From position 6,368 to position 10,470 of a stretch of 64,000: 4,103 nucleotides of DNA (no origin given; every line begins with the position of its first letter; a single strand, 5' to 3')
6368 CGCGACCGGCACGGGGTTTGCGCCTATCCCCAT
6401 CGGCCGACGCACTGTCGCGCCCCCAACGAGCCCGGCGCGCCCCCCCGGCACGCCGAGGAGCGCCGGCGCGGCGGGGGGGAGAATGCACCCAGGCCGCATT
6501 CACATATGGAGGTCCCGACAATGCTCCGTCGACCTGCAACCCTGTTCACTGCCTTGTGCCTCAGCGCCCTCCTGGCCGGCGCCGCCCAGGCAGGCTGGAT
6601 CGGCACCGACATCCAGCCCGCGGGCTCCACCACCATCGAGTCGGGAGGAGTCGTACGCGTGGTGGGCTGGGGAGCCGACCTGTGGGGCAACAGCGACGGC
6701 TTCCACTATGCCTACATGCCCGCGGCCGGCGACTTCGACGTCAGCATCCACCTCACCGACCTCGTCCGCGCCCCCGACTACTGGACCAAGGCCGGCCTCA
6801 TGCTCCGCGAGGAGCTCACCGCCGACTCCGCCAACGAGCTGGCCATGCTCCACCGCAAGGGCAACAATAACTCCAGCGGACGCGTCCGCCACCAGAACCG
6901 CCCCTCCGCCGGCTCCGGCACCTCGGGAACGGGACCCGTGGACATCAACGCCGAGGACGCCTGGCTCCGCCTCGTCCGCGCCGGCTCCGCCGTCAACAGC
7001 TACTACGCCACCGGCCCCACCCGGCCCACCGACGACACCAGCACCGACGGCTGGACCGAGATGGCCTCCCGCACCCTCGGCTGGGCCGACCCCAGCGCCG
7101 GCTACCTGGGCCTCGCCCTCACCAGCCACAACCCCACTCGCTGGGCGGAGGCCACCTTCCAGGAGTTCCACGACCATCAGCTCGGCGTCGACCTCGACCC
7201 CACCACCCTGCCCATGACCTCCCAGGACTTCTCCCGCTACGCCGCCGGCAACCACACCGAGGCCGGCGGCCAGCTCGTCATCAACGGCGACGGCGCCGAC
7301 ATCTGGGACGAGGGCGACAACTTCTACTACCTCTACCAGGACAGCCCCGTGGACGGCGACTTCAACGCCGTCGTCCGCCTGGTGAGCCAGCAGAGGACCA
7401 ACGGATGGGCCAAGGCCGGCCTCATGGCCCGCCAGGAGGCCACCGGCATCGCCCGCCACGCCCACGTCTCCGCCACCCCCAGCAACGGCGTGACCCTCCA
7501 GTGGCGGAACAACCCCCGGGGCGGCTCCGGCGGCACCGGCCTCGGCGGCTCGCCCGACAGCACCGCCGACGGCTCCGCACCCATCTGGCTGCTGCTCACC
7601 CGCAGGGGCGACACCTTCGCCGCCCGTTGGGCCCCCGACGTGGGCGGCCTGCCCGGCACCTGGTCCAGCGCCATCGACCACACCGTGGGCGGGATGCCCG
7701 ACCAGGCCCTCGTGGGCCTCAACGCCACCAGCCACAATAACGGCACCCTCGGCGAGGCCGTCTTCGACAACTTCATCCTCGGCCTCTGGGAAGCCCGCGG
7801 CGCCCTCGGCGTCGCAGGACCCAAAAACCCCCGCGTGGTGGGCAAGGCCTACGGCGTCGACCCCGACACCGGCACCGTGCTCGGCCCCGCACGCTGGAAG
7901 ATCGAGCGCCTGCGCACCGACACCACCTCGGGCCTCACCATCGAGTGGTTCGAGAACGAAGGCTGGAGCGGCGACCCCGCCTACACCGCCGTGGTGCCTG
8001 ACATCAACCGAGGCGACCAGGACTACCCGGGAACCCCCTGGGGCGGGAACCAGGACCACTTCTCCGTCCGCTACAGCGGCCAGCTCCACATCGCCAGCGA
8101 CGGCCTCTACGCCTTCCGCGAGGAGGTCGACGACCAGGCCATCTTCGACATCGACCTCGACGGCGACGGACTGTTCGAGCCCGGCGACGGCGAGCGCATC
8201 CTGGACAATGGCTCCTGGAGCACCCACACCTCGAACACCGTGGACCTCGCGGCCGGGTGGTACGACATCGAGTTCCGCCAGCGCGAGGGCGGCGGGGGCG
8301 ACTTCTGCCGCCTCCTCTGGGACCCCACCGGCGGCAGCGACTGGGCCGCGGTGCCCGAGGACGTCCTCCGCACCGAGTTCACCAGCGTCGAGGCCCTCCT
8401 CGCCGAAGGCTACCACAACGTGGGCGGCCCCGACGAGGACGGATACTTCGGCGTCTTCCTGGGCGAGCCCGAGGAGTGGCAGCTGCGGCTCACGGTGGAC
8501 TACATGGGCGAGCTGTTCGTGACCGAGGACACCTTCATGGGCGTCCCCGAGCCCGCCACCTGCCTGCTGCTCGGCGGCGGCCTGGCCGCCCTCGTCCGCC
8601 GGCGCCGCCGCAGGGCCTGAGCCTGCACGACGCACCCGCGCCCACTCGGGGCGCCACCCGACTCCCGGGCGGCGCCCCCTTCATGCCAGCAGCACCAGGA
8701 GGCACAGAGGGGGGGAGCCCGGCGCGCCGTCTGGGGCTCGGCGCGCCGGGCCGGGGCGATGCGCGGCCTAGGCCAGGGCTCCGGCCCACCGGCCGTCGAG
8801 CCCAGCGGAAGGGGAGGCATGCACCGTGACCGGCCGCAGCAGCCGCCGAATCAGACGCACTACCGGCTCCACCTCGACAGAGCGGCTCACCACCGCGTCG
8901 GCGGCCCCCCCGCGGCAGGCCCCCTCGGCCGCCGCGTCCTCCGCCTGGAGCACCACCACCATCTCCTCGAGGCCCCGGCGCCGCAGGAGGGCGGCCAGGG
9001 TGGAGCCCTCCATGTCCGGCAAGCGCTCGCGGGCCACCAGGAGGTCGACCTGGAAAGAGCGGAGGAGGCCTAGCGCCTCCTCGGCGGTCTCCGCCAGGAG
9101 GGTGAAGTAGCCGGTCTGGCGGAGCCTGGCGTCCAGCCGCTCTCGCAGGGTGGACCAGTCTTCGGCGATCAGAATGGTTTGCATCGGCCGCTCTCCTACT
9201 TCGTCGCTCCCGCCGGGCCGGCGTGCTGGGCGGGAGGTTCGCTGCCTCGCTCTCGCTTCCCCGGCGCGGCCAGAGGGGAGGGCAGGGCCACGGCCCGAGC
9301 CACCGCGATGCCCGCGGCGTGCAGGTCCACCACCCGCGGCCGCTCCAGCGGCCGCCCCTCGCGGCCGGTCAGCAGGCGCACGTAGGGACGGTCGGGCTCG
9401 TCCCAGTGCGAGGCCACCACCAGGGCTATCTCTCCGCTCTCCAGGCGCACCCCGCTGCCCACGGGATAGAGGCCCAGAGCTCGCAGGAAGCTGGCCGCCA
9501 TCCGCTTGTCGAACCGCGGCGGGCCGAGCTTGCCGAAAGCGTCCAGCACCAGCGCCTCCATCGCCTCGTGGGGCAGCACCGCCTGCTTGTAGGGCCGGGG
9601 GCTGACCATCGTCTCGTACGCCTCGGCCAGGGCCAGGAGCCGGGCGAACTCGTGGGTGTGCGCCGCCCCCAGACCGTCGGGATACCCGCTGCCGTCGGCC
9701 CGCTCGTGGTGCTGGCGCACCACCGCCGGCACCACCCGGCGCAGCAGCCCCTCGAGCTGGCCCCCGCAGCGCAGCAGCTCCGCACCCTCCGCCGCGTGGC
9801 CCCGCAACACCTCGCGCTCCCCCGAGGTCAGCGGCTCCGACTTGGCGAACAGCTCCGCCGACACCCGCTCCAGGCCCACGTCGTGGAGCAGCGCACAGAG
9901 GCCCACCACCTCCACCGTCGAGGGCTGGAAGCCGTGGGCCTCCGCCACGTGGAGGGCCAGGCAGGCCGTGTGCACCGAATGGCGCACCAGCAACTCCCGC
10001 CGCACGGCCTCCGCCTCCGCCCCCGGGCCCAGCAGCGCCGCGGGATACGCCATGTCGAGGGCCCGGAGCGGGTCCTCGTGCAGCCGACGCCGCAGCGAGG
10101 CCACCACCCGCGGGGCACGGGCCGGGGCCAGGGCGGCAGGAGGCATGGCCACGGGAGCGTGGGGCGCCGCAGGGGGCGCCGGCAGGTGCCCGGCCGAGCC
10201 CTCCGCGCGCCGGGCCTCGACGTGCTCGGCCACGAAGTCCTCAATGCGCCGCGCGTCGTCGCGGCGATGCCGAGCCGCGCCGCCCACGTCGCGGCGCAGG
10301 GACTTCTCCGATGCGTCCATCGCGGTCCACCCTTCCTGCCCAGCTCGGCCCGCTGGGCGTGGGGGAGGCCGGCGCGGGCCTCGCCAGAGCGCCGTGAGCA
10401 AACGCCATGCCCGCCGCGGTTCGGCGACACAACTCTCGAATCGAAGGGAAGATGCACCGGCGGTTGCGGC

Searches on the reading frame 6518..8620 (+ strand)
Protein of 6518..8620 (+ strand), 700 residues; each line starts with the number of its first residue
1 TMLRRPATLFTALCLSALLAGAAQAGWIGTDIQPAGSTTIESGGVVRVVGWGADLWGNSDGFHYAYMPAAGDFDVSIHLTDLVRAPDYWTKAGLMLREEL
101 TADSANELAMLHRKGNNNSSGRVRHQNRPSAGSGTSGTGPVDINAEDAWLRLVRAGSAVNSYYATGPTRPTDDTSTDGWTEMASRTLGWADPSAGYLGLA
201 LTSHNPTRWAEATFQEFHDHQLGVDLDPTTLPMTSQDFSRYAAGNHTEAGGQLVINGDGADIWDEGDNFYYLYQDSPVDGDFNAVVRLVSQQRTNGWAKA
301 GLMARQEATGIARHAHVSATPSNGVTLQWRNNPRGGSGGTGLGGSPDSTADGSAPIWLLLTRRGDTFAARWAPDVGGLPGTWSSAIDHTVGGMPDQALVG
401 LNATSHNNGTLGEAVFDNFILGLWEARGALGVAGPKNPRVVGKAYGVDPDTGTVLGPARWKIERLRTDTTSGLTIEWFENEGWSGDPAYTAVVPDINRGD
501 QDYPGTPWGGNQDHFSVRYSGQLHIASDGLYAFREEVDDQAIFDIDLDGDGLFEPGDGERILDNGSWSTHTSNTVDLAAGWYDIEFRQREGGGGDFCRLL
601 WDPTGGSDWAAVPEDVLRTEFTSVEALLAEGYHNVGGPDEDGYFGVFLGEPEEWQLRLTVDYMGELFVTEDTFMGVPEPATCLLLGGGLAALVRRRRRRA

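Call 6: search_protein_families(library=pfam, proteins=[window:6554-8620:+])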
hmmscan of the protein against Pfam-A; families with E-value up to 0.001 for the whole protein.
window:6554-8620:+ (688 aa): 2 families
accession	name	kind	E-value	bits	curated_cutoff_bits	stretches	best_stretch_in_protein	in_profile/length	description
PF07691.17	PA14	-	1.6e-08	34.9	24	1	459-590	3-134/147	PA14 domain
PF07589.16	PEP-CTERM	-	6.7e-05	23.3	20.7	1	664-685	2-24/24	PEP-CTERM motif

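Call 16: search_protein_families(library=pfam, proteins=[window:6518-8620:+], max_evalue=0.01)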
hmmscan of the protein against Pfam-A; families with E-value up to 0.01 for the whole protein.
window:6518-8620:+ (700 aa): 2 families
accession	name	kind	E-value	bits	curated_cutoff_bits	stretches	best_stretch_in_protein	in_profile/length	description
PF07691.17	PA14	-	1.7e-08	34.8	24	1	471-602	3-134/147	PA14 domain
PF07589.16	PEP-CTERM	-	0.0003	21.2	20.7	1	676-697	2-24/24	PEP-CTERM motif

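Call 17: search_protein_families(library=ncbifam, proteins=[window:6518-8620:+], max_evalue=0.001)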
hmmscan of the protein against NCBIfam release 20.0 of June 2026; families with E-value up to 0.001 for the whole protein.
window:6518-8620:+ (700 aa): 5 families
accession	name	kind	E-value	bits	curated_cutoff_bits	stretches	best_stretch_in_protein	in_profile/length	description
NF038129.1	PEP_NF038129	equivalog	1.9e-05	24.6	65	1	672-699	167-194/194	NF038129 family PEP-CTERM protein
NF038125.1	PEP_CTERM_THxN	subfamily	8.8e-05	22.2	85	1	669-699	218-246/246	THxN family PEP-CTERM protein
TIGR02595.1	PEP_CTERM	domain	0.00011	22.8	16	1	676-699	1-24/24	PEP-CTERM sorting domain-containing protein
NF033554.9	floc_PepA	equivalog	0.00018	21.4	80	1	673-699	234-260/261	flocculation-associated PEP-CTERM protein PepA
NF041538.1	PEP_EDSA_1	subfamily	0.00068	19.4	100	1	672-699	283-307/307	EDSAP-1 family PEP-CTERM protein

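Call 54: find_homologous_proteins(query=window:6521-8620:+, max_evalue=1e-20)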
Query window:6521-8620:+ (699 aa): 43 proteins with E <= 1e-20 among 8000 candidates.
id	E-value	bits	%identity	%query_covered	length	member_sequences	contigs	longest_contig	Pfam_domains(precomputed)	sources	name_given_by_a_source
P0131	0.0e+0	1625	100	100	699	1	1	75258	PF07691.18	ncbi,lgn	ncbi:MAG: PA14 domain-containing protein [Candidatus Brocadiia bacterium]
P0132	8.3e-148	512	56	64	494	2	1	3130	PF07691.18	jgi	-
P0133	1.3e-142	495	53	65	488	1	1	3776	PF07691.18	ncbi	-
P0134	1.4e-138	481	52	62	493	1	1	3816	PF07691.18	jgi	-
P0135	9.4e-132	459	51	62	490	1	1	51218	PF07691.18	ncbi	ncbi:MAG: PA14 domain-containing protein [Candidatus Brocadiia bacterium]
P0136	3.1e-131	457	48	62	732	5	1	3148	-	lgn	-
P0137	3.3e-105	371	49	57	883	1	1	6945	PF05048.20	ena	-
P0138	1.5e-95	339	45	65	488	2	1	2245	PF07589.17,PF07691.18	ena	-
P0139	1.6e-74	270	33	59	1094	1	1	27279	PF07495.20,PF07081.19,PF17957.8,PF07622.20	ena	-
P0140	6.2e-66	241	32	55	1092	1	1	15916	PF07081.19,PF25059.2,PF17851.9,PF00041.28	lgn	-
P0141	1.2e-59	220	36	55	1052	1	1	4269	PF01839.30,PF07081.19,PF13517.13,PF07622.20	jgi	jgi:regulation of enolase protein 1 (concanavalin A-like superfamily)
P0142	8.7e-56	208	34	57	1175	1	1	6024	PF07081.19,PF17851.9,PF17957.8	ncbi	-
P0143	1.0e-50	191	34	36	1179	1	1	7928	PF07495.20,PF07081.19,PF00801.27,PF17957.8,PF14686.13,PF13750.13,PF24421.2,PF00028.24,PF14041.12,PF06832.19,PF19077.7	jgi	jgi:hypothetical protein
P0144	2.9e-45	173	51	24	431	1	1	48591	-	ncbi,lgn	-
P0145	8.9e-45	171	33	55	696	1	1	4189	PF07081.19,PF17892.8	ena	-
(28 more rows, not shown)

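Call 55: find_encoding_contigs(protein=P0135, flank=6000, max_places=1)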
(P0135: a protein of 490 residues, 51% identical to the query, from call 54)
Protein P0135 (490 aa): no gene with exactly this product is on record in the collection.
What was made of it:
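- Tried and rejected: The look-up of P0135 failed (call 55).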

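Call 56: find_encoding_contigs(protein=P0132, flank=3000, max_places=1)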
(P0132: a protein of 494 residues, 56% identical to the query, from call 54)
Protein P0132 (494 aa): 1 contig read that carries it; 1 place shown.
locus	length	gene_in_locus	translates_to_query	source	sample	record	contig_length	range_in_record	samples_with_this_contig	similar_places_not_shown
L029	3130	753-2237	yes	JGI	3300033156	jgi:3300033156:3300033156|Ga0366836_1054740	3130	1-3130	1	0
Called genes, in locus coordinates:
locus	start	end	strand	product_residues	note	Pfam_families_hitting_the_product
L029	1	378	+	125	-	?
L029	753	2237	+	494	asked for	PF07691:PA14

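Call 57: find_encoding_contigs(protein=P0134, flank=3000, max_places=1)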
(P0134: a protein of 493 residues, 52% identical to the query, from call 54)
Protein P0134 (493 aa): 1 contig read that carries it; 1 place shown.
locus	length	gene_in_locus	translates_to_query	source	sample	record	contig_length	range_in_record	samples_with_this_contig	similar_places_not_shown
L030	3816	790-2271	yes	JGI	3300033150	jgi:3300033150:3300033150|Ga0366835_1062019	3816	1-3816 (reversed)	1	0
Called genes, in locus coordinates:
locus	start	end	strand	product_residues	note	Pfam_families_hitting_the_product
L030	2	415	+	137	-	?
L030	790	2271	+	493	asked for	PF07691:PA14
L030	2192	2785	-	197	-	-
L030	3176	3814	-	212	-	?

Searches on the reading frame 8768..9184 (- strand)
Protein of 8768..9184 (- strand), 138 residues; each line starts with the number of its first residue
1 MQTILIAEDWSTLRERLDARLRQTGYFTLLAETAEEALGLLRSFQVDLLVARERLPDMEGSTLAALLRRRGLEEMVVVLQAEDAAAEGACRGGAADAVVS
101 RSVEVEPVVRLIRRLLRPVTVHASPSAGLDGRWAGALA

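Call 6: search_protein_families(library=pfam, proteins=[window:8768-9184:-])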
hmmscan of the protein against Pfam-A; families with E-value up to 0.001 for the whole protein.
window:8768-9184:- (138 aa): 1 family
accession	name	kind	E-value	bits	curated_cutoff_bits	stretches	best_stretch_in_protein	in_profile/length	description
PF00072.30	Response_reg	-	2.2e-10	41.1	30.2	1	4-98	1-97/111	Response regulator receiver domain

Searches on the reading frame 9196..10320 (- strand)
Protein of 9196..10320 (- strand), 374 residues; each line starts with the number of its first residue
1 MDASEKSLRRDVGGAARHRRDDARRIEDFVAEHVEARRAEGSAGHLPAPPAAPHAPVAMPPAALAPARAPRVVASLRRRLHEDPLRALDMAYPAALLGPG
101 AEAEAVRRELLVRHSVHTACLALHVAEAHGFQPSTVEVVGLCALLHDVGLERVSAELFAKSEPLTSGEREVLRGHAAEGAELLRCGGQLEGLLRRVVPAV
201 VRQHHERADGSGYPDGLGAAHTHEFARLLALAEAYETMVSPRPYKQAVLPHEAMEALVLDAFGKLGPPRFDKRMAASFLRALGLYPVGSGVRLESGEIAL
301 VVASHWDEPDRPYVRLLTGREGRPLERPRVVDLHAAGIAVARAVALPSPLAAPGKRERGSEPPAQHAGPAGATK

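Call 6: search_protein_families(library=pfam, proteins=[window:9196-10320:-])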
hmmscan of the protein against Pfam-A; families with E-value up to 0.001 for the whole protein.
window:9196-10320:- (374 aa): 3 families
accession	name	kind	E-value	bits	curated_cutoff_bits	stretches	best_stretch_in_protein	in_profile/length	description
PF13487.12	HD_5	-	3.5e-22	79.4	27.2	1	107-259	10-160/170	HD domain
PF01966.28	HD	-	1.4e-12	48.3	22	1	113-238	3-116/116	HD domain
PF08668.18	HDOD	-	0.00049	20.1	22.9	1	102-150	86-132/196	HDOD domain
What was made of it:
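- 8768..10320 (-): HD-GYP phosphodiesterase (9196-10320) and a single-domain receiver (8768-9184), a likely two-gene operon. A PilZ gene lies upstream at 10520-11371. Pfam (call 6).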

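Call 17: search_protein_families(library=ncbifam, proteins=[window:9196-10320:-], max_evalue=0.001)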
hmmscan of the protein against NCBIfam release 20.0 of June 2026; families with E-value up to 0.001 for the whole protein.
window:9196-10320:- (374 aa): 2 families
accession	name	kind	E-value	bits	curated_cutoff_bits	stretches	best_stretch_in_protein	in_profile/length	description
NF053512.1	nitric_RR_NosR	exception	5.8e-17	61.8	400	1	107-259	188-336/422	response regulator c-di-GMP phosphodiesterase, NosR family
TIGR00277.1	HDIG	domain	1.1e-07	31.6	27.6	1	111-205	5-82/84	HDIG domain-containing metalloprotein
